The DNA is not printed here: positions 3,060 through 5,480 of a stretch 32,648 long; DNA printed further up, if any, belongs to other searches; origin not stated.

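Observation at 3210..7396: Overlapping three-gene operon: GGDEF cyclase, Mre11/SbcD-like phosphoesterase and membrane-inserted Rad50/SbcC-like ATPase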

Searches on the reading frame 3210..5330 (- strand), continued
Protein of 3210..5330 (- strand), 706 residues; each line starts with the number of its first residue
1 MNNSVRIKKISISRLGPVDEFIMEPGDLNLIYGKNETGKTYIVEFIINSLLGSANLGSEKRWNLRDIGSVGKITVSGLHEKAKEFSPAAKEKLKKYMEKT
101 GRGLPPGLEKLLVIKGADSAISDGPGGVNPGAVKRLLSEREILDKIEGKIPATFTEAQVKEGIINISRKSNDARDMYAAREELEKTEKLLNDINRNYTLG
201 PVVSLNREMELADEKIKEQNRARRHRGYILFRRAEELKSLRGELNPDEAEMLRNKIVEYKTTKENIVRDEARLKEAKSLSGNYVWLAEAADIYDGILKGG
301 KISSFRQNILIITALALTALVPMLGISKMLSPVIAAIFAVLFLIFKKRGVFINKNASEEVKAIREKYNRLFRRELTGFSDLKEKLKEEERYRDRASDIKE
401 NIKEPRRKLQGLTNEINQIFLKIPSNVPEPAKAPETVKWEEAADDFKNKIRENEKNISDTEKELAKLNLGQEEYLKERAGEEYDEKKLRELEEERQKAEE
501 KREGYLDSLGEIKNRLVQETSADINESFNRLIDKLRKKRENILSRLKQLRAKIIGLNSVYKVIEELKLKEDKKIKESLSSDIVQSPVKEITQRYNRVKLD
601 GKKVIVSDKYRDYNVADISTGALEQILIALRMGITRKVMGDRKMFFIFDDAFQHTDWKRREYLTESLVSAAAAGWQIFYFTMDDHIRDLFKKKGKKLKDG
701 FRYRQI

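Call 59: predict_structure(alignment_id=A2)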
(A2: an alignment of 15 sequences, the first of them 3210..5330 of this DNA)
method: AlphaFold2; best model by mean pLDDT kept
length: 706 residues; sequences in the alignment: 15
mean_pLDDT: 81.1   pTM: 0.49
mean pLDDT of the five models: 81.1, 80.1, 78.0, 77.9, 76.7
residues with pLDDT >= 90: 204; 70-90: 380; 50-70: 84; < 50: 38
segments of 3 or more residues with pLDDT < 50: 55-60, 299-309, 325-327, 345-354, 430-433
pLDDT, mean of each block of 10 residues (from residue 1): 79 84 94 87 87 54 57 86 87 76 63 72 64 79 87 89 88 93 93 80 87 92 92 89 80 86 85 82 81 65 45 54 51 60 48 54 82 80 85 85 85 83 59 60 83 90 89 85 91 92 83 89 87 93 95 93 92 88 88 87 86 85 85 86 89 79 89 92 92 91 92
secondary structure, 60 per line:
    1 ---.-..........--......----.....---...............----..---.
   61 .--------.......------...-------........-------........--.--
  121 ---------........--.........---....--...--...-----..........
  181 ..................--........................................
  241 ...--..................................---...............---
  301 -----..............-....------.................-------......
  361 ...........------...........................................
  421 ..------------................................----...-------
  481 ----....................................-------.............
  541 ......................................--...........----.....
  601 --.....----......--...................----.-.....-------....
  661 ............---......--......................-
elements in order (helices of 4 or more, strands of 3 or more residues): E6-15 E18-23 E28-32 H36-50 E70-76 E83-85 H93-100 H108-112 E113-115 H130-137 H140-148 H152-155 E158-160 E163-165 H171-198 H201-243 H246-279 H283-297 H306-319 H321-324 H331-347 H355-371 H378-422 H435-466 H485-520 H528-578 H581-591 E596-600 E603-607 E612-614 H620-638 E645-649 H657-672 E676-681 H684-700 E701-705

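Call 63: fold_search(model_id=the predicted structure, library=pdb)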
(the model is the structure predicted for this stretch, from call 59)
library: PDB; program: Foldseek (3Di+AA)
matches with E <= 10: 1012; with E <= 0.001: 76
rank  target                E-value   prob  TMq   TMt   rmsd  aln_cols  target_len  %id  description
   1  7zr1_C                2.1e-11  1.00  0.32  0.29  34.3       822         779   13  Chaetomium thermophilum Mre11-Rad50-Nbs1 complex bound to ATPyS (composite structure) (released 2023-01-11)
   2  7zr1_D                3.3e-10  1.00  0.32  0.29  34.8       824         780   15  Chaetomium thermophilum Mre11-Rad50-Nbs1 complex bound to ATPyS (composite structure) (released 2023-01-11)
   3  8i4x_B                2.1e-07  1.00  0.32  0.23  53.7      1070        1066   12  Cryo-EM structure of 5-subunit Smc5/6 (released 2024-06-26)
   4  7nyw_B                3.3e-07  1.00  0.18  0.16  52.0       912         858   11  Cryo-EM structure of the MukBEF-MatP-DNA head module (released 2021-07-07)
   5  7yqh_B                4.1e-07  1.00  0.32  0.23  53.6      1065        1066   11  Cryo-EM structure of 8-subunit Smc5/6 (released 2024-01-31)
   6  9hqx_f                4.5e-07  1.00  0.24  0.27  55.3       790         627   11  Salmonella enterica Lamassu LmuACB bound to DNA duplex (released 2025-10-01)
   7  5xei                  5.2e-07  1.00  0.24  0.31  29.7       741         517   12  Crystal structure of the Smc head domain with a coiled coil and joint derived from Pyrococcus yayanosii (released 2017-06-07)
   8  9uxh_F                8.6e-07  1.00  0.22  0.23  52.3       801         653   13  type II Lamassu, LmuACB with DNA (released 2026-03-25)
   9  9a6c_A                4.1e-06  1.00  0.24  0.28  53.7       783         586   12  Integrative model of YYDD-YYDB by crosslinking MS and deep learning (released 2024-09-18)
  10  9hqu_B                5.1e-06  1.00  0.23  0.26  50.8       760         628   12  Salmonella enterica Lamassu LmuACB in nuclease sequestration state (released 2025-10-01)
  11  9gm9_A                7.0e-06  1.00  0.23  0.17  60.8      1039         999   10  MukBEF in a DNA capture state (released 2025-03-26)
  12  6wg3_B                7.3e-06  1.00  0.25  0.25  33.8       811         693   12  Cryo-EM structure of human Cohesin-NIPBL-DNA complex (released 2020-05-20)
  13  5dny_D                1.1e-05  1.00  0.16  0.28  14.5       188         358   18  Structure of the ATPrS-Mre11/Rad50-DNA complex (released 2016-02-24)
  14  8i13_B                1.5e-05  1.00  0.25  0.19  55.2      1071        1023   12  Cryo-EM structure of 6-subunit Smc5/6 (released 2024-06-26)
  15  7qcd_A                1.6e-05  1.00  0.24  0.18  62.3      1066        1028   11  CryoEM structure of the Smc5/6-holocomplex (composite structure) (released 2022-09-21)
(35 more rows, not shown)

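Call 88: search_protein_representatives(alignment_id=A2)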
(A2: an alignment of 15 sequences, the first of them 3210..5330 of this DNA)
Query: 15 sequences, 698 profile positions. Proteins with E-value up to 0.001 (for the whole library): 15492; up to 1e-10: 3721; up to 1e-30: 750. The best 150 are listed.
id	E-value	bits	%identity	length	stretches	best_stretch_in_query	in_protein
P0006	3.7e-283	957.5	-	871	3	380-697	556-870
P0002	6.2e-265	897.3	-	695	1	2-697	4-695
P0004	1.4e-263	892.8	-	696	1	1-697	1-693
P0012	6.1e-251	851.0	-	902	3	392-697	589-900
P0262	3.0e-243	825.6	-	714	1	1-697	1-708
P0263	5.3e-243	824.8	-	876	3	396-695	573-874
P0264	3.8e-232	788.9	-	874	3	384-697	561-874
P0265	1.1e-223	761.0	-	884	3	398-693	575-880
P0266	5.2e-223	758.7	-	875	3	385-695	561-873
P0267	6.6e-219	745.2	-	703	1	1-697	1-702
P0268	4.4e-216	735.8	-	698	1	1-697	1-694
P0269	1.0e-215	734.6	-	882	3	378-687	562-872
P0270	1.9e-215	733.8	-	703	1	1-697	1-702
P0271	7.0e-215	731.9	-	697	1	1-697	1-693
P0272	9.9e-215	731.4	-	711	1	1-697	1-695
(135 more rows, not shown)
